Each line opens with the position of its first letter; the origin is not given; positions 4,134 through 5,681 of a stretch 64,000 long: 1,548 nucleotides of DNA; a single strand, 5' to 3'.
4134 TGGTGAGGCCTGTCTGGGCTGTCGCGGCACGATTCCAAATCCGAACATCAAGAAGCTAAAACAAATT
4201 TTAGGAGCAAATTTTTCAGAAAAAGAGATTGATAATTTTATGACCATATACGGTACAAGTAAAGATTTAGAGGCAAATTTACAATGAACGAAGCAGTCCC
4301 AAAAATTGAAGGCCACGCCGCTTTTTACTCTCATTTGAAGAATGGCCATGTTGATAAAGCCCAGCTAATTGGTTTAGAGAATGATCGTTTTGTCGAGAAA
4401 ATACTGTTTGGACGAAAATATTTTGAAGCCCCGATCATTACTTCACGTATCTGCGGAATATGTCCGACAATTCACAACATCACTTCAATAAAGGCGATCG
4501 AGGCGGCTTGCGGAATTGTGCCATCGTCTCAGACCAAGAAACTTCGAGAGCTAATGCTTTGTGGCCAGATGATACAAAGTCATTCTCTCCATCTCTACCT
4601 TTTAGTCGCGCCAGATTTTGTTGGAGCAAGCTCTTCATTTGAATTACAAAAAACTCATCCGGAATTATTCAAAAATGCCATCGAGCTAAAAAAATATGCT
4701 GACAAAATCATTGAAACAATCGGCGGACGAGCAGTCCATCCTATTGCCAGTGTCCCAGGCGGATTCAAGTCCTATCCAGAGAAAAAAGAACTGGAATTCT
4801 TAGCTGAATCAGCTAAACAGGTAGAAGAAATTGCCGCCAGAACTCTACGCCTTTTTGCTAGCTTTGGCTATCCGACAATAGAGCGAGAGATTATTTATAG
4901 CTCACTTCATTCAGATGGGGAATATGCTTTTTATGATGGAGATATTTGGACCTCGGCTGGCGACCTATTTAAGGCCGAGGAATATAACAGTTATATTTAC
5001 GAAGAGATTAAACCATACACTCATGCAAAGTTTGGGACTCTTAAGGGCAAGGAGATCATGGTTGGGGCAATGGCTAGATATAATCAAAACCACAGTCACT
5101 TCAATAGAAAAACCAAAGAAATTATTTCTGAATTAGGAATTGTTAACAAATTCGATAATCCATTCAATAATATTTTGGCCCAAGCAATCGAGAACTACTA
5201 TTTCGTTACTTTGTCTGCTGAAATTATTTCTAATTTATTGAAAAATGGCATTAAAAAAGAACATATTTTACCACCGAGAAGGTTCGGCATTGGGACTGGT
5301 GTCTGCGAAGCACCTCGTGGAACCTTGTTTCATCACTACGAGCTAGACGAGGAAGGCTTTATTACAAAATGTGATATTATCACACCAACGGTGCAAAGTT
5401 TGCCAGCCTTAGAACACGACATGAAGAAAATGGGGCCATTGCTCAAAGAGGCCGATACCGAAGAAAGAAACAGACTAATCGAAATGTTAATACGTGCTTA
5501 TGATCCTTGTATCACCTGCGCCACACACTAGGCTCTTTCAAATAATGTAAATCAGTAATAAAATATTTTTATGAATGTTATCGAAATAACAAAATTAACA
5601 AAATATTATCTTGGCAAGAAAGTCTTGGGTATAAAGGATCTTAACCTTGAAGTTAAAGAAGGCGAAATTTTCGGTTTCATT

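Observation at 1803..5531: Complete four-subunit group 3b-type [NiFe] hydrogenase operon; the large subunit ends exactly at the DPCxxCxxH motif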

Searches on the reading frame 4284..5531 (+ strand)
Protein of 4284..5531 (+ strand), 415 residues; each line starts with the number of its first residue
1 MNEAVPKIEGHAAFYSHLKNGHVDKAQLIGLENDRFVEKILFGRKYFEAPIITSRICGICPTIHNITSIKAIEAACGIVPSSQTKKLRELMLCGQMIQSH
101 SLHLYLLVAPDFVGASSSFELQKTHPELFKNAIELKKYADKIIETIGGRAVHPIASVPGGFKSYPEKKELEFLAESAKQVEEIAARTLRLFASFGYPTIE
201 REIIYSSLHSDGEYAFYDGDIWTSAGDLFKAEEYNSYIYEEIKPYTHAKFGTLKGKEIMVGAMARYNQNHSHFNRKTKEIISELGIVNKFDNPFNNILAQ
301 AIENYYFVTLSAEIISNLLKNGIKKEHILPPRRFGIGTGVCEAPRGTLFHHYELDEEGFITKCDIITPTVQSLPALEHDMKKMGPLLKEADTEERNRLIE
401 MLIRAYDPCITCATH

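Call 4: search_protein_families(library=pfam, proteins=[window:4284-5531:+], max_evalue=0.01)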
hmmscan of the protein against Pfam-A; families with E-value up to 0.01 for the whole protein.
window:4284-5531:+ (415 aa): 1 family
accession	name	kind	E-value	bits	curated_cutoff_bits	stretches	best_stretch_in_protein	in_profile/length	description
PF00374.24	NiFeSe_Hases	-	2.1e-36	126.4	25.8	2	35-120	1-86/508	Nickel-dependent hydrogenase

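Call 5: search_protein_families(library=ncbifam, proteins=[window:4284-5531:+], max_evalue=0.01)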
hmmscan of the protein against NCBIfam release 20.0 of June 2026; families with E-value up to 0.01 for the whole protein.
window:4284-5531:+ (415 aa): 11 families
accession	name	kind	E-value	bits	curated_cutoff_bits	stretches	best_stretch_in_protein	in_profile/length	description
NF040828.1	sulfhyd_ShyA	equivalog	2.9e-81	273.5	700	1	7-415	10-411/415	NAD(P)-dependent hydrogenase/sulfhydrogenase 2 subunit alpha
NF040832.1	sulfhyd_HydA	equivalog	1.6e-76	258.2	880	1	5-415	10-422/426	NADPH-dependent hydrogenase/sulfhydrogenase 1 subunit alpha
NF041785.2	VhuA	equivalog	1.2e-51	175.6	800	1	4-381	8-410/418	F420-non-reducing hydrogenase Vhu subunit A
TIGR03295.1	frhA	equivalog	5.9e-44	150.7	392.5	1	8-415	13-395/412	coenzyme F420 hydrogenase subunit alpha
NF033181.1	NiFeSe_hydrog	equivalog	4.2e-41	141.4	600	2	5-128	9-131/507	nickel-dependent hydrogenase large subunit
NF045518.1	H2_NiFeSe_large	exception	9e-37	127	780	2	5-183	9-201/485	NiFeSe hydrogenase large subunit HysA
NF007778.0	PRK10467.1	equivalog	1.9e-21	76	969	1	4-123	9-127/567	hydrogenase 2 large subunit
NF007550.0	PRK10170.1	equivalog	2.7e-14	52.5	1101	1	5-115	24-134/597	Ni/Fe-hydrogenase large subunit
NF041786.2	VhuU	equivalog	2.8e-07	30.2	70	1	398-415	10-27/45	F420-non-reducing hydrogenase selenoprotein subunit VhuU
NF004739.1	PRK06075.1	equivalog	0.00034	19.5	360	1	22-182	26-174/384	NADH-quinone oxidoreductase subunit D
NF040602.1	F420_dehyd_FpoD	exception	0.0095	15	600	0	35-119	46-128/372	F420H2 dehydrogenase subunit FpoD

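Call 7: find_homologous_proteins(query=window:4284-5531:+, max_evalue=1e-20)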
Query window:4284-5531:+ (415 aa): 4697 proteins with E <= 1e-20 among 8000 candidates; the best 120 are listed.
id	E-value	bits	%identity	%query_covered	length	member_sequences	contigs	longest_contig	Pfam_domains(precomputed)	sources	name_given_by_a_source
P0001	3.5e-265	897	94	100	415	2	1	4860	PF00374.25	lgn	-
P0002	2.0e-202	691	70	100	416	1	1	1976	PF00374.25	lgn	-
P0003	5.5e-198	676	69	100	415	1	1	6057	PF00374.25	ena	-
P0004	6.4e-198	676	72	99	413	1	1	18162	PF00374.25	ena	-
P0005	5.4e-194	663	71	100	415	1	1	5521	PF00374.25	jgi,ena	-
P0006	2.3e-193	661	70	100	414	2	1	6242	PF00374.25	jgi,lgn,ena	-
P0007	2.3e-192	658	69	100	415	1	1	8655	PF00374.25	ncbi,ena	-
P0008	2.4e-191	654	67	100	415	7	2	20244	PF00374.25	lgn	-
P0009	3.2e-191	654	68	100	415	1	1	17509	PF00374.25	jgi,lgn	-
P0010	4.4e-191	653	68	99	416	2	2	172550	PF00374.25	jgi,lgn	jgi:coenzyme F420-reducing hydrogenase alpha subunit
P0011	1.4e-190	652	68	100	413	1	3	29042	PF00374.25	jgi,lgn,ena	-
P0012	2.2e-190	651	68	100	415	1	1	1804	PF00374.25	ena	-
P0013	3.0e-190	651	68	100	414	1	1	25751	PF00374.25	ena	-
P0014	3.2e-190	651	69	100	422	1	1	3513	PF00374.25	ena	-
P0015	6.2e-190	650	69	99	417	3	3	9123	PF00374.25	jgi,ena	-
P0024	1.0e-187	642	69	99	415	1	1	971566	PF00374.25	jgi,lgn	jgi:coenzyme F420-reducing hydrogenase alpha subunit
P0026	2.2e-187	641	69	100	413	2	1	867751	PF00374.25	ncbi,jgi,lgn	ncbi:MAG: Ni/Fe hydrogenase subunit alpha [Patescibacteria group bacterium]|jgi:sulfhydrogenase subu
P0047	3.5e-183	627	65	100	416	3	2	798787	PF00374.25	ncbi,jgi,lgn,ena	ncbi:MAG: Ni/Fe hydrogenase subunit alpha [Patescibacteria group bacterium]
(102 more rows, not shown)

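Call 10: search_solved_structures(query=window:4284-5531:+, max_evalue=0.00001, show_alignments=2)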
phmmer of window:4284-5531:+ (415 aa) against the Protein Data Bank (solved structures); distinct sequences matched with E-value up to 0.00001: 67 (the best 60 are shown).
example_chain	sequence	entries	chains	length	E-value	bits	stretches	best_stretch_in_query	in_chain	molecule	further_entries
9e1j_B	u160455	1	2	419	1.3e-68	235.2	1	6-415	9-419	Sulfhydrogenase 1 subunit alpha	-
9e15_B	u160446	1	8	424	1.4e-68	235.1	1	6-415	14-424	Sulfhydrogenase 1 subunit alpha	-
9nez_D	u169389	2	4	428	1.4e-68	235.1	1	6-415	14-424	Sulfhydrogenase 1 subunit alpha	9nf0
5yxy_A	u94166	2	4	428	6.2e-66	226.4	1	7-415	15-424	Cytosolic NiFe-hydrogenase, alpha subunit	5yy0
5odc_F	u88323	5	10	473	2.3e-61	211.3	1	3-415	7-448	Methyl-viologen reducing hydrogenase subunit A | Methyl-viologen reducing hydrogenase, subunit A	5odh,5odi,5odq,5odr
9sw2_F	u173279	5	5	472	1.5e-59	205.4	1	3-415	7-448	F420-non-reducing hydrogenase subunit A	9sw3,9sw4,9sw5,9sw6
7t2r_D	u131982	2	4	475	3.9e-50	174.4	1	5-415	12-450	NiFe hydrogenase large subunit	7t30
5xf9_D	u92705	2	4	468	2.2e-44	155.4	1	5-415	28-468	NAD-reducing hydrogenase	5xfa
9sfi_g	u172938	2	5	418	1.5e-43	152.7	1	7-381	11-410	Coenzyme F420-reducing hydrogenase, alpha subunit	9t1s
9r51_A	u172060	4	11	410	3.2e-28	102.2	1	8-415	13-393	F420-reducing [NiFe]-hydrogenase from Methanothermococcus thermolithotrophicus subunit alp | F420-reducing [NiFe]-hydrogenase from Methanothermococcus thermolit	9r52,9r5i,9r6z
6qgr_A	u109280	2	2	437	1e-25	93.9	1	6-179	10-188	Coenzyme F420 hydrogenase subunit alpha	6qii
6qgt_A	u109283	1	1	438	1e-25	93.9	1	6-179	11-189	F420-reducing hydrogenase, subunit alpha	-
5jsu_B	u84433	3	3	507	1e-25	93.9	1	4-183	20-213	Periplasmic [NiFeSe] hydrogenase, large subunit, selenocysteine-containing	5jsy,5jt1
6z8m_B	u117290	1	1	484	1e-24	90.6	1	4-183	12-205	Periplasmic [NiFeSe] hydrogenase, large subunit, selenocysteine-containing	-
6ruc_B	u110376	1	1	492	1.1e-24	90.5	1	4-183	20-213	Periplasmic [NiFeSe] hydrogenase, large subunit, selenocysteine-containing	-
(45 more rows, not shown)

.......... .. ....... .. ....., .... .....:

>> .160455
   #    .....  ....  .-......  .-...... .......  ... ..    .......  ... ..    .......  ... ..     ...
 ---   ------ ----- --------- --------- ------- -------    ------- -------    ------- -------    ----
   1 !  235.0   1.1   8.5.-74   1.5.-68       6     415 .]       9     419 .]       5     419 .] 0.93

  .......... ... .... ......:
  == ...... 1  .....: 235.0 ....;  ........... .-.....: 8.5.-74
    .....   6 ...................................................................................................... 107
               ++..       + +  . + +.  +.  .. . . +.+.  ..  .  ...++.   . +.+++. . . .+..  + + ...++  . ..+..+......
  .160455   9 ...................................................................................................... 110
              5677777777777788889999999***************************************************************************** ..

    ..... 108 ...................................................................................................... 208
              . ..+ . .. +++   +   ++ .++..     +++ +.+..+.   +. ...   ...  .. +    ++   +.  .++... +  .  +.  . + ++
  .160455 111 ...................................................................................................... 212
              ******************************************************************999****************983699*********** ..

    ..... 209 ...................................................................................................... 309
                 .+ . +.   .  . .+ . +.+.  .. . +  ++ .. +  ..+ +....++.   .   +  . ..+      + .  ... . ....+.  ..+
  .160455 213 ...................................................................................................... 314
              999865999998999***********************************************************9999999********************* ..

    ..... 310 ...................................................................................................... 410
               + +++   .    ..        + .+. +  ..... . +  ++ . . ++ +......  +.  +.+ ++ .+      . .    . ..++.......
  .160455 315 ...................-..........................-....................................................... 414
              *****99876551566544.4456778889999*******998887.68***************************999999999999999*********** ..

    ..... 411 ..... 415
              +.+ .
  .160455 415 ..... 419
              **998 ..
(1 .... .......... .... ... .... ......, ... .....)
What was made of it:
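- On Group 3b [NiFe]-hydrogenase (sulfhydrogenase type): PDB phmmer: SH-I alpha 235 bits and Tk Hyh 226; MvhA (3c) 211; SH HoxH (3d) 155; Frh (3a) 102-153 (call 10).
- Closest known: Pyrococcus furiosus sulfhydrogenase I/II. Different: The alpha chains of SH-I and Tk Hyh run 4 residues past the final His (His424 of 428, call 10).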

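Call 22: find_encoding_contigs(protein=window:4284-5531:+, flank=10000, max_places=4)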
Protein window:4284-5531:+ (415 aa): 4 contigs read that carry it; 2 places shown.
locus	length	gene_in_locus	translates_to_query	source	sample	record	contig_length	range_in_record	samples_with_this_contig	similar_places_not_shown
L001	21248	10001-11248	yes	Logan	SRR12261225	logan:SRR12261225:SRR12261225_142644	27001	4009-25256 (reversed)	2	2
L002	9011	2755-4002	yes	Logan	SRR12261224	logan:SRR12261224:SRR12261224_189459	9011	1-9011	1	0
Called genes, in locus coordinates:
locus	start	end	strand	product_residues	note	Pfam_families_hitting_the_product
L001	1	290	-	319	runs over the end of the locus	PF01784:DUF34_NIF3 (weak)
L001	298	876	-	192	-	PF00574:CLP_protease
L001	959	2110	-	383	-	PF13439:Glyco_transf_4, PF13579:Glyco_trans_4_4, PF00534:Glycos_transf_1, PF13692:Glyco_trans_1_4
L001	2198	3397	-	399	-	PF05697:Trigger_N, PF00254:FKBP_C, PF05698:Trigger_C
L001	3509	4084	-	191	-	-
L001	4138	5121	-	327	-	PF00294:PfkB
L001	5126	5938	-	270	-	PF01116:F_bP_aldolase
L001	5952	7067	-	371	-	PF00162:PGK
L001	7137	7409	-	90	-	-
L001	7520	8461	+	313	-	PF13237:Fer4_10 (faint), PF12838:Fer4_7 (faint), PF13187:Fer4_9 (faint), PF13484:Fer4_16 (faint), PF13534:Fer4_17 (faint), PF14697:Fer4_21 (faint), PF13183:Fer4_8 (weak), PF17179:Fer4_22, +3 more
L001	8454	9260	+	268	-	PF00970:FAD_binding_6 (weak), PF00175:NAD_binding_1, PF10418:DHODB_Fe-S_bind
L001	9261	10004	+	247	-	PF01058:Oxidored_q6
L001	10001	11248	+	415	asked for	PF00374:NiFeSe_Hases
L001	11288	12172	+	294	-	PF00005:ABC_tran, PF13304:AAA_21, PF13732:DrrA1-3_C (weak)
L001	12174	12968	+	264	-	PF12679:ABC2_membrane_2, PF12698:ABC2_membrane_3 (weak)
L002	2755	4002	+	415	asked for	PF00374:NiFeSe_Hases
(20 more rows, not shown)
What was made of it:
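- Checked: The same protein is on 4 independently assembled contigs (call 22).
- The sequence is identical in independent assemblies (call 22).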

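Call 23: find_encoding_contigs(protein=P0024, flank=10000, max_places=2)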
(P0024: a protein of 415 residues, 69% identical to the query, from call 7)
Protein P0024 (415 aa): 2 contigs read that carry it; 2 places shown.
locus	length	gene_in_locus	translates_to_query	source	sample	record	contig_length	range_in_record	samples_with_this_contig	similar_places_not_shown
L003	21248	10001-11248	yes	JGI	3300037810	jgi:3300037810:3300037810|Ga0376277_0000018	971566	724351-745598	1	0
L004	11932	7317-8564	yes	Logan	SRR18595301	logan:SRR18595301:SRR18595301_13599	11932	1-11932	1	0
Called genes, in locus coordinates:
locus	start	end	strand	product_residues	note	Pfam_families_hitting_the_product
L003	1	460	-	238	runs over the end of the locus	-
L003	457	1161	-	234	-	-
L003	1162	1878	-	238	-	-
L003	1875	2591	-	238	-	-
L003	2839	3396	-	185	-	-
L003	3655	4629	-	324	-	PF00294:PfkB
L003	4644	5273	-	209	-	-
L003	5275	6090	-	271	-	PF01116:F_bP_aldolase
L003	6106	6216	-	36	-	PF07963:N_methyl (weak)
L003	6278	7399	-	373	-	PF00162:PGK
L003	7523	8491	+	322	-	PF13484:Fer4_16 (faint), PF12838:Fer4_7 (faint), PF13187:Fer4_9 (faint), PF25160:LdpA_Fe-S-bd (faint), PF00037:Fer4 (faint), PF12797:Fer4_2 (faint), PF13183:Fer4_8 (faint), PF17179:Fer4_22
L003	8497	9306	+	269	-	PF00970:FAD_binding_6 (weak), PF08030:NAD_binding_6 (faint), PF00175:NAD_binding_1, PF10418:DHODB_Fe-S_bind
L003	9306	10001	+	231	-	PF01058:Oxidored_q6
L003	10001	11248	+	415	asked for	PF00374:NiFeSe_Hases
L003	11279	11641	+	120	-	-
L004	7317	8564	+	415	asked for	PF00374:NiFeSe_Hases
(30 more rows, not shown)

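Call 24: find_encoding_contigs(protein=P0026, flank=10000, max_places=2)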
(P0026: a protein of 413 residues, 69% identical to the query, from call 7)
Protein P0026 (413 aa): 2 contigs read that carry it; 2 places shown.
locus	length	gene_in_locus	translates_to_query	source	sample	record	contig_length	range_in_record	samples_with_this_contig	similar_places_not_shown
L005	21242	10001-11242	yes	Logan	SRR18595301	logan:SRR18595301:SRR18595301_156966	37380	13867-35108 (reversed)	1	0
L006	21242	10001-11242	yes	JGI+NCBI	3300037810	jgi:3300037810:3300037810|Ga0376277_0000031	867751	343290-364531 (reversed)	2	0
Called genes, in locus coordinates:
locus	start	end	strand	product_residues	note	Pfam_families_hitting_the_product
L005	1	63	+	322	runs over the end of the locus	-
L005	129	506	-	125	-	-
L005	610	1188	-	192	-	PF00574:CLP_protease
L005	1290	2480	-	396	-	PF13439:Glyco_transf_4, PF13579:Glyco_trans_4_4, PF00534:Glycos_transf_1, PF13692:Glyco_trans_1_4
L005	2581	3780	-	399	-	PF05697:Trigger_N, PF00254:FKBP_C, PF05698:Trigger_C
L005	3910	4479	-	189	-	-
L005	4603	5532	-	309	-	PF00294:PfkB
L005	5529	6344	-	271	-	PF01116:F_bP_aldolase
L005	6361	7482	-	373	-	PF00162:PGK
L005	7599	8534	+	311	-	PF13484:Fer4_16 (faint), PF13187:Fer4_9 (faint), PF13534:Fer4_17 (faint), PF14697:Fer4_21 (faint), PF25160:LdpA_Fe-S-bd (faint), PF13183:Fer4_8 (weak), PF13237:Fer4_10 (faint), PF17179:Fer4_22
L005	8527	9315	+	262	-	PF00970:FAD_binding_6 (weak), PF00175:NAD_binding_1, PF10418:DHODB_Fe-S_bind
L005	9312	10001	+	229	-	PF01058:Oxidored_q6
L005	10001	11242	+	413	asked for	PF00374:NiFeSe_Hases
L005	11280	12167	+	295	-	PF00005:ABC_tran, PF13304:AAA_21, PF13732:DrrA1-3_C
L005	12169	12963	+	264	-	PF12679:ABC2_membrane_2, PF12698:ABC2_membrane_3 (weak)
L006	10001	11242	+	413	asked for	PF00374:NiFeSe_Hases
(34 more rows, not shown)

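Call 25: find_encoding_contigs(protein=P0047, flank=10000, max_places=2)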
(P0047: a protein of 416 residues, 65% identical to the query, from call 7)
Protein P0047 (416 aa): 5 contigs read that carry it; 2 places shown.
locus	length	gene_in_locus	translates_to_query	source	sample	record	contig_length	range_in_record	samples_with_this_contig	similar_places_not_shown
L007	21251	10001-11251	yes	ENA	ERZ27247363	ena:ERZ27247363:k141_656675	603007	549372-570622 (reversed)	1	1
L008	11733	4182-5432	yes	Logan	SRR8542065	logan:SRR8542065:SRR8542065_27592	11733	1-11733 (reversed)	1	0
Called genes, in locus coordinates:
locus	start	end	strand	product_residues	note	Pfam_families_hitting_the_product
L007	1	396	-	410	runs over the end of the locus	PF05977:MFS_3, PF07690:MFS_1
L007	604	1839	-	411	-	PF05697:Trigger_N, PF00254:FKBP_C, PF05698:Trigger_C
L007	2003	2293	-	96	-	-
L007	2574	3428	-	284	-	PF00483:NTP_transferase, PF12804:NTP_transf_3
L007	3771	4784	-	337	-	PF00294:PfkB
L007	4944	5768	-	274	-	PF01116:F_bP_aldolase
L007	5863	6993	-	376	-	PF00162:PGK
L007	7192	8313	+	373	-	PF13484:Fer4_16 (faint), PF13187:Fer4_9 (faint), PF13534:Fer4_17 (faint), PF12838:Fer4_7 (faint), PF14697:Fer4_21 (faint), PF25160:LdpA_Fe-S-bd (faint), PF13183:Fer4_8 (weak), PF17179:Fer4_22, +3 more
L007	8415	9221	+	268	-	PF00970:FAD_binding_6 (weak), PF00175:NAD_binding_1, PF10418:DHODB_Fe-S_bind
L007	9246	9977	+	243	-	PF01058:Oxidored_q6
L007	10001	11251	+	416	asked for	PF00374:NiFeSe_Hases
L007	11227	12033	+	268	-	-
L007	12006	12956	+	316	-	PF00005:ABC_tran, PF13304:AAA_21, PF13732:DrrA1-3_C (weak)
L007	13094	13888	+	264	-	PF12679:ABC2_membrane_2, PF12698:ABC2_membrane_3 (weak)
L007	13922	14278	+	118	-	PF05635:23S_rRNA_IVP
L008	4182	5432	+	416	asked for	PF00374:NiFeSe_Hases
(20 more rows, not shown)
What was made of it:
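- Synteny with glycolysis genes is conserved. pfkB-fba-pgk and tpiA-gap-hypC (calls 22-25).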
